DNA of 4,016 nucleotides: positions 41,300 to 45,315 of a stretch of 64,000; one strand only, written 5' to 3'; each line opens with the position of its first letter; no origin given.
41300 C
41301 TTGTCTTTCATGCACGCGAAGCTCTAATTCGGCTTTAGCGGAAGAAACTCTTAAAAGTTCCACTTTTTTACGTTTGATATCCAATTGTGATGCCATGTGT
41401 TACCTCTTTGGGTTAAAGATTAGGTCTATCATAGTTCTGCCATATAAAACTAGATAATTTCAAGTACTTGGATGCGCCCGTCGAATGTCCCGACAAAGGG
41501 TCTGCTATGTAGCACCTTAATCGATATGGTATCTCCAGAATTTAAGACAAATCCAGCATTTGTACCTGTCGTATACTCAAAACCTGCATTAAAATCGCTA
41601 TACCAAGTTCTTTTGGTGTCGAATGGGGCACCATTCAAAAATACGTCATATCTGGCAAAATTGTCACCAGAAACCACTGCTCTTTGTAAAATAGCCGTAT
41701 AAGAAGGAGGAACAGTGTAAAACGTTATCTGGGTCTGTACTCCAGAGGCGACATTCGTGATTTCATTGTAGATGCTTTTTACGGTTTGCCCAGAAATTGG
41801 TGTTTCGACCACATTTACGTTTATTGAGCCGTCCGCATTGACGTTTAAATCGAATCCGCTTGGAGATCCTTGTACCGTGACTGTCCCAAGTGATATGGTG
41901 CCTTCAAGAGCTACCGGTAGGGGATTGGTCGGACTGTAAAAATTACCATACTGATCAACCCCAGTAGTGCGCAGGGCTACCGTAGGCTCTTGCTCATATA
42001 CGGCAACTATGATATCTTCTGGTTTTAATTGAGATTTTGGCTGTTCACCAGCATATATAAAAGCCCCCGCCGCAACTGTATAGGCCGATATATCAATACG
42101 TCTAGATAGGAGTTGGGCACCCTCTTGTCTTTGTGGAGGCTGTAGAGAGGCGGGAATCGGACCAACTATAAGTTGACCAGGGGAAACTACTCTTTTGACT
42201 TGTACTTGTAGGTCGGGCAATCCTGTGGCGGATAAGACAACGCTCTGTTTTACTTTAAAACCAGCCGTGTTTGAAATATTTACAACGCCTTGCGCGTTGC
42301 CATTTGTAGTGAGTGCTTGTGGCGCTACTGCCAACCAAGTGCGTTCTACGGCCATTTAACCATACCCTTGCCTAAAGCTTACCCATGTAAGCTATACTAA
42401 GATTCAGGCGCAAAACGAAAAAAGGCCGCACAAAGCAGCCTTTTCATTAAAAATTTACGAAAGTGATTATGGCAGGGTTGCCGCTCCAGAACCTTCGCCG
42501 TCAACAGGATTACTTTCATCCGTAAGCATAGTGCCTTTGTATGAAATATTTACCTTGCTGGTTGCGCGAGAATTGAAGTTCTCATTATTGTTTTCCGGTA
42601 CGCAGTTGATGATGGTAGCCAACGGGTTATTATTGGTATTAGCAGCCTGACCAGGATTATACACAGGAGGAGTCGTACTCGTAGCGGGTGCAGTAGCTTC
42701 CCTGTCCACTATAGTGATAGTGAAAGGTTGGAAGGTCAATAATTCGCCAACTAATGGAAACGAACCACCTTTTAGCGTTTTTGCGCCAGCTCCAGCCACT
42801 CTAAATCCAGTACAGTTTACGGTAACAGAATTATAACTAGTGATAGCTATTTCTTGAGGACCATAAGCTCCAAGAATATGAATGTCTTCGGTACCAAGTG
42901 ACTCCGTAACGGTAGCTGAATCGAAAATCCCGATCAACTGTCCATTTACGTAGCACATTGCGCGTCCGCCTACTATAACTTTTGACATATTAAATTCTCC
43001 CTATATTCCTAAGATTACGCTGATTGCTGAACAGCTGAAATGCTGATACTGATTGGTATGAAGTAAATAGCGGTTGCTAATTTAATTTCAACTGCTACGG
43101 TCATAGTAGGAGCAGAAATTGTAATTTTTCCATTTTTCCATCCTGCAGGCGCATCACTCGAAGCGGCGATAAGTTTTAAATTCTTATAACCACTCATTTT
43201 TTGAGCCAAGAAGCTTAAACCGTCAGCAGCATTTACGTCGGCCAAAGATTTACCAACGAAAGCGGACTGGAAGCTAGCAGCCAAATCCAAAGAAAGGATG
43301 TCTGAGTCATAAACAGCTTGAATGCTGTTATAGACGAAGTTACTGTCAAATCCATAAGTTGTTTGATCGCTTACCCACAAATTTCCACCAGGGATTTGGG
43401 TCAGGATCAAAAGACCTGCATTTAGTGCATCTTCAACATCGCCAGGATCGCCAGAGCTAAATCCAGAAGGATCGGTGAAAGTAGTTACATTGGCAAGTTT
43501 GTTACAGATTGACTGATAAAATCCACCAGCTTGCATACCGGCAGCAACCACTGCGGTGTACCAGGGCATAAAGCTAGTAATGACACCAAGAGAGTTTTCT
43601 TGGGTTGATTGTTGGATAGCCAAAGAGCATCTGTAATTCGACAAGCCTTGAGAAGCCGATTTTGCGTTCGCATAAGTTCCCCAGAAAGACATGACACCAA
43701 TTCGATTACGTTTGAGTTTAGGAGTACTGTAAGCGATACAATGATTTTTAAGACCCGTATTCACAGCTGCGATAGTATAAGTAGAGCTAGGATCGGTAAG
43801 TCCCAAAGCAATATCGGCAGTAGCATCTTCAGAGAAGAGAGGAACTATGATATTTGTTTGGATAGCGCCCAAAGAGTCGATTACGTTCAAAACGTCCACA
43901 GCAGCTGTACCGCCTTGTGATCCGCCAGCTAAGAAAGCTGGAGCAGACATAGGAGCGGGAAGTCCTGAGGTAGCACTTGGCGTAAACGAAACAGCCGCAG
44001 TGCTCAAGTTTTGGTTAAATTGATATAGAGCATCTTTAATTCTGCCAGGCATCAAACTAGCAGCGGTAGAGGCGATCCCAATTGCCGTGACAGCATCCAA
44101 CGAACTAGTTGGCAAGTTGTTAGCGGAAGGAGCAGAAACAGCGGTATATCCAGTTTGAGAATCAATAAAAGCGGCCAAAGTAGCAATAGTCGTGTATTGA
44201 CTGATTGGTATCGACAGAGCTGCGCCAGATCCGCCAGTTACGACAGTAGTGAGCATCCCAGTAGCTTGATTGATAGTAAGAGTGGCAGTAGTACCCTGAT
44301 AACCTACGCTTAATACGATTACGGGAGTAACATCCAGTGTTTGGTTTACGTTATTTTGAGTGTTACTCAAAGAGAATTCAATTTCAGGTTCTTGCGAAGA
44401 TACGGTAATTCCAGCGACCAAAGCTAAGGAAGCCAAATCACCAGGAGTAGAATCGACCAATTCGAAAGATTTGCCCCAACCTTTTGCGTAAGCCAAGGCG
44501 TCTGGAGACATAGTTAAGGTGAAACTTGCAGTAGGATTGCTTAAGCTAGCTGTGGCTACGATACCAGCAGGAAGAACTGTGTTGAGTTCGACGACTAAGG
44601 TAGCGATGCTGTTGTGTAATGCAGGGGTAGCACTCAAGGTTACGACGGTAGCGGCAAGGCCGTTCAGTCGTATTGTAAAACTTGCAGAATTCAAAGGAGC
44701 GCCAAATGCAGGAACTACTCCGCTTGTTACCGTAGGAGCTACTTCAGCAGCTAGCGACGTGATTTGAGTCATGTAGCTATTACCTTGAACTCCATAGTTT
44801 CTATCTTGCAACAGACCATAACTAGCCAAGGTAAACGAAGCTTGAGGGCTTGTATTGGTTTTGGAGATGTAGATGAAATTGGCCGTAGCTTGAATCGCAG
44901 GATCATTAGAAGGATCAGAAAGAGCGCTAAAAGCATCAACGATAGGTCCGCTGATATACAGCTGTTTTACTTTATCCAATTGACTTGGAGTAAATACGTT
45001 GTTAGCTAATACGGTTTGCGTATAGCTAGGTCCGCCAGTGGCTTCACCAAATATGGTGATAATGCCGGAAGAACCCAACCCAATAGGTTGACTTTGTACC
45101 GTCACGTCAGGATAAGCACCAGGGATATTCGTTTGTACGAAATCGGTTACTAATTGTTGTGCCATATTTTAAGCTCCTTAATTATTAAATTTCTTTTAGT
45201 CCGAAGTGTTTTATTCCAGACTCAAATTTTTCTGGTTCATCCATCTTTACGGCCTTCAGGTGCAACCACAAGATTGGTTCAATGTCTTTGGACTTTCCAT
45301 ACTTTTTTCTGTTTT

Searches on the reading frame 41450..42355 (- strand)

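Call 12: search_protein_families(library=pfam, proteins=[window:41450-42355:-], max_evalue=0.01)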
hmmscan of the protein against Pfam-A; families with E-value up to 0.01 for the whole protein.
window:41450-42355:- (301 aa): 1 family
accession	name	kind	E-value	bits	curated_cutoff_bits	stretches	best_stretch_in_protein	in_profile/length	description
PF02563.21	Poly_export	-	0.0007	20.2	28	0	127-205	26-65/77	Polysaccharide biosynthesis/export protein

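Call 15: search_protein_families(library=phrogs, proteins=[window:41450-42355:-], max_evalue=0.01)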
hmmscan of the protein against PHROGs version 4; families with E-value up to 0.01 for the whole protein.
window:41450-42355:- (301 aa): 0 families

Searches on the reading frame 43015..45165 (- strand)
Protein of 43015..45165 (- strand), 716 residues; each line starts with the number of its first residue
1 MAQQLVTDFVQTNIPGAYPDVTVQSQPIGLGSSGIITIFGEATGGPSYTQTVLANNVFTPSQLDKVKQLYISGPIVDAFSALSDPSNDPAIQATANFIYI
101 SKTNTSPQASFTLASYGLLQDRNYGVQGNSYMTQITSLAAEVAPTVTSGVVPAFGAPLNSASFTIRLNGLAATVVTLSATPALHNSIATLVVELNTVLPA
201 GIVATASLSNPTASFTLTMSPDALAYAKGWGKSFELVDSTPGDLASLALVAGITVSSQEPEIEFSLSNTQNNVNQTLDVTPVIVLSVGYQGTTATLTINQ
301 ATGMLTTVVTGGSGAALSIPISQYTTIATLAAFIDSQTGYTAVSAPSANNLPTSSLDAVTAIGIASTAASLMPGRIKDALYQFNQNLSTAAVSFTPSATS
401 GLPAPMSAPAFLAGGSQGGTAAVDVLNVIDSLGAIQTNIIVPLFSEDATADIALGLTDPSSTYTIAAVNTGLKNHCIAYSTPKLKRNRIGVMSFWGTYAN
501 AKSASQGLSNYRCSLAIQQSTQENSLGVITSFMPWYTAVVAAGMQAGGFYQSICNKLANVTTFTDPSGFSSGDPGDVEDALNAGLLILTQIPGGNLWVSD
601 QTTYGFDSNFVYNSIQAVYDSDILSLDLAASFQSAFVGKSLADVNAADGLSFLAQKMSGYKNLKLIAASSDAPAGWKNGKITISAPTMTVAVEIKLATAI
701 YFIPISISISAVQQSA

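Call 12: search_protein_families(library=pfam, proteins=[window:43015-45165:-], max_evalue=0.01)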
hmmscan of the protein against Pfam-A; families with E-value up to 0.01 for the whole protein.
window:43015-45165:- (716 aa): 0 families

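Call 15: search_protein_families(library=phrogs, proteins=[window:43015-45165:-], max_evalue=0.01)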
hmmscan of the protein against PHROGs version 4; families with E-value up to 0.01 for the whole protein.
window:43015-45165:- (716 aa): 0 families

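Call 30: search_dna_similar(query=window:43015-45165:-, collection=phages, mode=protein, max_rows=15, max_evalue=0.001)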
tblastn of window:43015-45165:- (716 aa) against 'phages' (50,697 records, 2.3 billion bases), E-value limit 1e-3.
Records with a match: 3; places in all: 3; records where one place covers at least 80% of the query: 1.
Best place of each record, by identity: <60% 3.
By first word of the organism name: Bacillus 2; Myxococcus 1.
By host as written in the record: Myxococcus sp. 1; Bacillus cereus BGSC 6E1 1; Bacillus cereus 1.
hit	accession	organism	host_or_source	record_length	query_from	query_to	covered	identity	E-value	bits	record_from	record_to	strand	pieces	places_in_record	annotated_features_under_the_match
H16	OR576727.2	Myxococcus phage Mx1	Myxococcus sp.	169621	1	716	86%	42.8%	4e-87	416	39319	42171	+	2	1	tail sheath protein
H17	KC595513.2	Bacillus phage Shanette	Bacillus cereus BGSC 6E1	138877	284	604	45%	23.7%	6e-5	53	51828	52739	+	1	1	tail sheath protein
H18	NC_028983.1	Bacillus phage Shanette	Bacillus cereus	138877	284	604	45%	23.7%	6e-5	53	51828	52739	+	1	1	tail sheath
